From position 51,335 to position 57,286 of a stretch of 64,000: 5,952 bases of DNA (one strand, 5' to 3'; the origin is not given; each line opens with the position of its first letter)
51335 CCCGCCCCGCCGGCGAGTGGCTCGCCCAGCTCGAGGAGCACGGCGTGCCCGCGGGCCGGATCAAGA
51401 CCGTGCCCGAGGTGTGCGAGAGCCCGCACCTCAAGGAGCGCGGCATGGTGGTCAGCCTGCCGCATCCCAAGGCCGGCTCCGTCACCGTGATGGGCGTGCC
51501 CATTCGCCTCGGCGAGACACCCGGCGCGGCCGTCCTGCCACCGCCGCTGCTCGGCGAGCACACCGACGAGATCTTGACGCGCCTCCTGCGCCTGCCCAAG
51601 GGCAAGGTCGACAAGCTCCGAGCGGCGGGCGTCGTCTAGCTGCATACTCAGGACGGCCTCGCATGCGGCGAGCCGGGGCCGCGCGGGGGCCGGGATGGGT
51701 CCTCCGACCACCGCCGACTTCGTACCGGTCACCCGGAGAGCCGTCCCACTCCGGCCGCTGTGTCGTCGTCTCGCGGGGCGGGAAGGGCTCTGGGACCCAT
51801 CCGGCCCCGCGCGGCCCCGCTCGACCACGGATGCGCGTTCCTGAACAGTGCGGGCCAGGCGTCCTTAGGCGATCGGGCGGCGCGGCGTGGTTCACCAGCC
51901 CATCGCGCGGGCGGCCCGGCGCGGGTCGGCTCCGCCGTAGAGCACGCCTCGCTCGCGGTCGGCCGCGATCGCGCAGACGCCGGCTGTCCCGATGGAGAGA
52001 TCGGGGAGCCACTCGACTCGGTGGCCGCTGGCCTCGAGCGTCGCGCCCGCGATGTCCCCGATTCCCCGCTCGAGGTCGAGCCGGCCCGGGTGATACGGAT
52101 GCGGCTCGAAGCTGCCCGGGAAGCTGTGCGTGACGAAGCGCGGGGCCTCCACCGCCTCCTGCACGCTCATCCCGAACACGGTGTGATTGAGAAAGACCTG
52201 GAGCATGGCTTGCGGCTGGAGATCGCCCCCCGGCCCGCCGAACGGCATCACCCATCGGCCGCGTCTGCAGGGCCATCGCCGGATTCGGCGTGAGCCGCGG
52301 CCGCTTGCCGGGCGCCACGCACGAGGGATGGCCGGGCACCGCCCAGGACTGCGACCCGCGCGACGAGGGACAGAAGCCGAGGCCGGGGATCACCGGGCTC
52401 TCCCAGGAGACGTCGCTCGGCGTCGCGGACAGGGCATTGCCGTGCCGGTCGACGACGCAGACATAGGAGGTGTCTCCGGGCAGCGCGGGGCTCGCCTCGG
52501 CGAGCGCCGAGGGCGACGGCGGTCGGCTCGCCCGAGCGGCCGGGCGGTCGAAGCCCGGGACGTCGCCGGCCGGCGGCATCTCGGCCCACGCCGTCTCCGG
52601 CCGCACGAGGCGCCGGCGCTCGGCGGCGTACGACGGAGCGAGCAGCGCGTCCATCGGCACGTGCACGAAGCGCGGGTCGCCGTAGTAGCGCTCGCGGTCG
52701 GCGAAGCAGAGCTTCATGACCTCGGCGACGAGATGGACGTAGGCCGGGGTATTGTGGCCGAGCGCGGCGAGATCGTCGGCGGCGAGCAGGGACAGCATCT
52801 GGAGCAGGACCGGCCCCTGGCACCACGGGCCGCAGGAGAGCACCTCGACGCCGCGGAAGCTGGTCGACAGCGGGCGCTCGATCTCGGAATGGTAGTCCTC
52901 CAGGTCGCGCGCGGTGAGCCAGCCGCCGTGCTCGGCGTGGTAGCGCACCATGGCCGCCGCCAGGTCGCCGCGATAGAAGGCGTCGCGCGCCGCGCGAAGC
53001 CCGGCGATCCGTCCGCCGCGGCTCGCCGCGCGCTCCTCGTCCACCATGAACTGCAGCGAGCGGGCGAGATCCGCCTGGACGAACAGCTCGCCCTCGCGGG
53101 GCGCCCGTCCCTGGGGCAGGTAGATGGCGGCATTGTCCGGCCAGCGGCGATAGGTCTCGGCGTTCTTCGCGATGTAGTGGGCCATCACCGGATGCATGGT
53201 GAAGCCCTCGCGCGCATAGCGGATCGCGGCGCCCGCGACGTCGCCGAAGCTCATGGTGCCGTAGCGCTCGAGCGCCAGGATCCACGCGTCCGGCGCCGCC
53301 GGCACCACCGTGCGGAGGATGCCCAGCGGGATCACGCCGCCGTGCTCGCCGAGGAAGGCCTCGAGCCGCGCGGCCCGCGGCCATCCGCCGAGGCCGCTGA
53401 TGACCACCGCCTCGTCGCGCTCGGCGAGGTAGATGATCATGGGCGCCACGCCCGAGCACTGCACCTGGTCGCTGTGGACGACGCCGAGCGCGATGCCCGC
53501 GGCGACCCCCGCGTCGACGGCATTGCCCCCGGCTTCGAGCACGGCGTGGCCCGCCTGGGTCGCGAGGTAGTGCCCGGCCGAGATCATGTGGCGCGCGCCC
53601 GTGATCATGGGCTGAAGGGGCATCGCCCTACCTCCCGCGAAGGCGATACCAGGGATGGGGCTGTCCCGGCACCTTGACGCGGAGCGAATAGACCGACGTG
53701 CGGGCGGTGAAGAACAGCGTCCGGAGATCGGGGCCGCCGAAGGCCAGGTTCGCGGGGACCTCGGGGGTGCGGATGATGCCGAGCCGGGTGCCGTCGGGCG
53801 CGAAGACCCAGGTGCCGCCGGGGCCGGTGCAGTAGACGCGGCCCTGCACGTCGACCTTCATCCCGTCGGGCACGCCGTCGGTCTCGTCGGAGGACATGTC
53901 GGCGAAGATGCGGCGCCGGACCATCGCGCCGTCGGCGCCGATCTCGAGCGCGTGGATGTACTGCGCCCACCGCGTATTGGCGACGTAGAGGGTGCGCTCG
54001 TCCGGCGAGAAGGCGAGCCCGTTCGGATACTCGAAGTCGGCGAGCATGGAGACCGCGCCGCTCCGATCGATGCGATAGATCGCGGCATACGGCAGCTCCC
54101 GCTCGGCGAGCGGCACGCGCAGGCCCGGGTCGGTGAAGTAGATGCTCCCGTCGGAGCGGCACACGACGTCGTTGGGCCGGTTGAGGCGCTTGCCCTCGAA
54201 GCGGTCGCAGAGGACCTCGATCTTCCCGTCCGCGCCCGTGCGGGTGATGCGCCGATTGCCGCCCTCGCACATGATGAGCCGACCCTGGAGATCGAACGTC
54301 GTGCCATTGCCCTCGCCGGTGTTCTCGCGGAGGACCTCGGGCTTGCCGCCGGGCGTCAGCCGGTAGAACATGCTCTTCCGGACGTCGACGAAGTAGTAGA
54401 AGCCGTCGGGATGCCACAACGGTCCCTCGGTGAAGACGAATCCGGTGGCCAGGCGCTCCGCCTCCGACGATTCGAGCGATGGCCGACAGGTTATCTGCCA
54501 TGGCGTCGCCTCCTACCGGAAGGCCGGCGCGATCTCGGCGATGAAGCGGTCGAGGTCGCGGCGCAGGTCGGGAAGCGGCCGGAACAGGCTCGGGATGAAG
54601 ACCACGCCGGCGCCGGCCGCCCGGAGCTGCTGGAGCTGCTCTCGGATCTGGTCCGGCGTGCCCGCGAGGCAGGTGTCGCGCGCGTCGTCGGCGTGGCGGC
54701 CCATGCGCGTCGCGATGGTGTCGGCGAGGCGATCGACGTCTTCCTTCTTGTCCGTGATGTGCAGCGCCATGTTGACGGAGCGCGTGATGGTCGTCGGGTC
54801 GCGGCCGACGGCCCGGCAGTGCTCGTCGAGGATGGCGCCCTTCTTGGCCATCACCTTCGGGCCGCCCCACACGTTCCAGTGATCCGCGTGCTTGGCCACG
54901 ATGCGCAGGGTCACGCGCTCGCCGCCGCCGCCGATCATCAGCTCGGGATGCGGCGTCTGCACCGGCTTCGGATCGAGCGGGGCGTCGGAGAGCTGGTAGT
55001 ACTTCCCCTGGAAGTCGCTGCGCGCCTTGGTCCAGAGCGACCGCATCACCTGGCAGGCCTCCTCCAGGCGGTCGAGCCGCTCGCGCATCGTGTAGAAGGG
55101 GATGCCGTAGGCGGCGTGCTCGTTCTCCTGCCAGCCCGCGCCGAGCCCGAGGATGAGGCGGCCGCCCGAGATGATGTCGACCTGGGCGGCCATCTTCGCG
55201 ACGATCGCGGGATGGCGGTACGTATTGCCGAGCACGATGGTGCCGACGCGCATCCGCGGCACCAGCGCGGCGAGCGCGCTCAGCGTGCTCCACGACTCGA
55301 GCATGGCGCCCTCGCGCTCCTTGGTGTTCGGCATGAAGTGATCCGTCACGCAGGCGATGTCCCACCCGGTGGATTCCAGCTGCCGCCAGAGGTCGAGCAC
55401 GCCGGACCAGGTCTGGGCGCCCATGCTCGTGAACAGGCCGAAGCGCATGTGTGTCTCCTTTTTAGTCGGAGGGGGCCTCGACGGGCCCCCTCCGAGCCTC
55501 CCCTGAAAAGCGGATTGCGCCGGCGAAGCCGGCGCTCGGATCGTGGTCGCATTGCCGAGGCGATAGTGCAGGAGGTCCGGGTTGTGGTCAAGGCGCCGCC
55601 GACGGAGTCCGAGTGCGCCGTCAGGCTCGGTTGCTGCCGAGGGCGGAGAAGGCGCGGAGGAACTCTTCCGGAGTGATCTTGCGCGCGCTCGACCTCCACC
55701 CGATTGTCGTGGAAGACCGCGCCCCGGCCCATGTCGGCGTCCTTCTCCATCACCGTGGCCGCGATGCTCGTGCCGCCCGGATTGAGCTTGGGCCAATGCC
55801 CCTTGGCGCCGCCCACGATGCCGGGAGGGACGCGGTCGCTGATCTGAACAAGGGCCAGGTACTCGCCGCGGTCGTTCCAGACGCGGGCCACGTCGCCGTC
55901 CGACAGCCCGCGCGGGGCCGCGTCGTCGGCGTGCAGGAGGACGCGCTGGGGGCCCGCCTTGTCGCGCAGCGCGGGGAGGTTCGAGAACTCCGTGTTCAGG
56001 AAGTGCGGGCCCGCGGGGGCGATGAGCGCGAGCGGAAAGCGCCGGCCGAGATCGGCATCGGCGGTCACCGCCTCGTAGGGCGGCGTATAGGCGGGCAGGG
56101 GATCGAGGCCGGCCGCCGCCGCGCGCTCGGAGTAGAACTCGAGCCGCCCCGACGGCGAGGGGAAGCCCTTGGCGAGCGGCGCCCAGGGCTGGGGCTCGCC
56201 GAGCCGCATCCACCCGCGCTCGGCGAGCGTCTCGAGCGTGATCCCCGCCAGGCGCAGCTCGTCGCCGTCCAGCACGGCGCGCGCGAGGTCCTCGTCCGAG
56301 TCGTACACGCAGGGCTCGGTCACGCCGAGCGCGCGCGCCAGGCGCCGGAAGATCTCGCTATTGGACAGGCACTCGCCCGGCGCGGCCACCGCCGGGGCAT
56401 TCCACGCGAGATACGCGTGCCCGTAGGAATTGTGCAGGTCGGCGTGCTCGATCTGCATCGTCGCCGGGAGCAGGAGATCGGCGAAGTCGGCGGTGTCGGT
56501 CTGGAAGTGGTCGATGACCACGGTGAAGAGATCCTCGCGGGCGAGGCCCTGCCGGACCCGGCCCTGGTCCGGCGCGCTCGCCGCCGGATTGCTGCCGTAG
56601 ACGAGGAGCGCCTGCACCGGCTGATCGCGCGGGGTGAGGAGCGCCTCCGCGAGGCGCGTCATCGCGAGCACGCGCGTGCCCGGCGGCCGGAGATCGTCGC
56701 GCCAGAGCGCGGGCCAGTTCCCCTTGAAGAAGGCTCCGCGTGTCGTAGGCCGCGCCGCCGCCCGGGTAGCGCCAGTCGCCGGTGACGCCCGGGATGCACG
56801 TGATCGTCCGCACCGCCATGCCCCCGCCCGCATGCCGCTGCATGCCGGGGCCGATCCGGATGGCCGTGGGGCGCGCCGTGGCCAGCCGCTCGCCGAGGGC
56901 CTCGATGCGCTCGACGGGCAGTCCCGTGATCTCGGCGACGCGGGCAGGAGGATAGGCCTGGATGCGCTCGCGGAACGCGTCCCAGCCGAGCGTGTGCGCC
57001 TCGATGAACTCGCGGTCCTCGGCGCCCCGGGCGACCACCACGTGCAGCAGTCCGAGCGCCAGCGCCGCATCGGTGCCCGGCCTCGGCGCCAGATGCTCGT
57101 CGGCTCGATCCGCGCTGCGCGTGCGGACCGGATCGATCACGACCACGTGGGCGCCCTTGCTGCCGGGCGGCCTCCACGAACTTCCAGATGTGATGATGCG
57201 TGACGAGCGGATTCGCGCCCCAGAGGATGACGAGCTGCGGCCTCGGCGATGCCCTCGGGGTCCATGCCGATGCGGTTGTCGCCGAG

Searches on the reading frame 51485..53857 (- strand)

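Call 32: search_protein_families(library=pfam, proteins=[window:51485-53857:-], max_evalue=0.0001)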
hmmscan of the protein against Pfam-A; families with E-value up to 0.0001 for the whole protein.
window:51485-53857:- (791 aa): 1 family
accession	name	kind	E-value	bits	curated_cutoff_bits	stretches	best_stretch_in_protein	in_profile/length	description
PF01019.26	G_glu_transpept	-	3.1e-83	280.8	27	1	105-533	2-409/512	Gamma-glutamyltranspeptidase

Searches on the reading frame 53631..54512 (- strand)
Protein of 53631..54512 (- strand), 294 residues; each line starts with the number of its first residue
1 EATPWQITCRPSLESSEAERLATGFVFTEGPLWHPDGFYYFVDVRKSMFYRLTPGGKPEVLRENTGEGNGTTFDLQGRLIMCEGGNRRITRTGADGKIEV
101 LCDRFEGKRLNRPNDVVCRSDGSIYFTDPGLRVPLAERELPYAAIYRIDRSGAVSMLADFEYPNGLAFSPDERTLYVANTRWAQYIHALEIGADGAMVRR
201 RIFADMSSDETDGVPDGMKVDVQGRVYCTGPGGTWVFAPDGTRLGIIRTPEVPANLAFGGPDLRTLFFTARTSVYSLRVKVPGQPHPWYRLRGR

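Call 32: search_protein_families(library=pfam, proteins=[window:53631-54512:-], max_evalue=0.0001)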
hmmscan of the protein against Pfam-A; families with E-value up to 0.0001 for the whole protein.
window:53631-54512:- (294 aa): 1 family
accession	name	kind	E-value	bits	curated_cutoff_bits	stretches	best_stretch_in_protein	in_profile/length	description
PF08450.18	SGL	-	2.5e-50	171.8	26.3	1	27-270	1-244/246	SMP-30/Gluconolactonase/LRE-like region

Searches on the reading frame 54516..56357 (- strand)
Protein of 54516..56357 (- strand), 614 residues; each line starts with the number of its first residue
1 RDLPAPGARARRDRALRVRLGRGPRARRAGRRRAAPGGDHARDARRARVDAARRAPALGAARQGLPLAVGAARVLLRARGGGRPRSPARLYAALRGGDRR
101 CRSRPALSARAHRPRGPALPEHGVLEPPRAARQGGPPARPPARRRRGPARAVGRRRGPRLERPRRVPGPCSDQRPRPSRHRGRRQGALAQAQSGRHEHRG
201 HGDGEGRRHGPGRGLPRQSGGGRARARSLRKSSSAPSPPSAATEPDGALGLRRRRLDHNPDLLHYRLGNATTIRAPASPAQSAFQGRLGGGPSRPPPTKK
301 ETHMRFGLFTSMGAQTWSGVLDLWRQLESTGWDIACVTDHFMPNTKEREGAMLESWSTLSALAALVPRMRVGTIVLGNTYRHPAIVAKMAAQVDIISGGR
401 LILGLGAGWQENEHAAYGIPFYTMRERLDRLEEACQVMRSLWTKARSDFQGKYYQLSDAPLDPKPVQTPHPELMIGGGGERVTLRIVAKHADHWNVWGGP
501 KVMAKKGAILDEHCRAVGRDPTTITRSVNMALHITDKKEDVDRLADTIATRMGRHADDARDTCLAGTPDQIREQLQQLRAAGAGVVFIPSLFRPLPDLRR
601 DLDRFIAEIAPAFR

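Call 32: search_protein_families(library=pfam, proteins=[window:54516-56357:-], max_evalue=0.0001)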
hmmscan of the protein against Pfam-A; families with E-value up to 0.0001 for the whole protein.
window:54516-56357:- (614 aa): 1 family
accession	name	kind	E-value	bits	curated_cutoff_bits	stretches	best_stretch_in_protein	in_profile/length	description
PF00296.26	Bac_luciferase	-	8.9e-55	186.7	27.9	1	304-583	1-312/314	Luciferase-like monooxygenase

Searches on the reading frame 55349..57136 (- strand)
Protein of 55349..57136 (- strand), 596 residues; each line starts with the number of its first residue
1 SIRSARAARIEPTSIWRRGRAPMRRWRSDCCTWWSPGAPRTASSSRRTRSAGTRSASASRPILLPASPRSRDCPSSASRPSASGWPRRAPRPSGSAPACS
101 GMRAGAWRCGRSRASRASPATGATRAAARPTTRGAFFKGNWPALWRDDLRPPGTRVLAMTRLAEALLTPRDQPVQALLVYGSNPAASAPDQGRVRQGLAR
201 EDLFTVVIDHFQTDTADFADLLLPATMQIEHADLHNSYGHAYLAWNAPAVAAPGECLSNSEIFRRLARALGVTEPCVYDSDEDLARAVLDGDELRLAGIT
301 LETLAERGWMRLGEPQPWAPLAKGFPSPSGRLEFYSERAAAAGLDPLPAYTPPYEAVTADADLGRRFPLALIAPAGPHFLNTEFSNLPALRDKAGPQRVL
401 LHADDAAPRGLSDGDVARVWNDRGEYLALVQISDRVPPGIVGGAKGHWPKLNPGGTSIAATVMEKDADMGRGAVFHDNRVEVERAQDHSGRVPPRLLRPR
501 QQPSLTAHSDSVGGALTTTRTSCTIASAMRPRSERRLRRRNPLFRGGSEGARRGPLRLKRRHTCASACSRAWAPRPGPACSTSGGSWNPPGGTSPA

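Call 32: search_protein_families(library=pfam, proteins=[window:55349-57136:-], max_evalue=0.0001)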
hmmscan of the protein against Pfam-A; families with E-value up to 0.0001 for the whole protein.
window:55349-57136:- (596 aa): 2 families
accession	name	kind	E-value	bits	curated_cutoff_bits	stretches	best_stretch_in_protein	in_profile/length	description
PF01568.27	Molydop_binding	-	8.3e-14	52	26.8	1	369-453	1-84/110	Molydopterin dinucleotide binding domain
PF00384.28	Molybdopterin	-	3.9e-13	49.6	24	1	164-268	249-352/353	Molybdopterin oxidoreductase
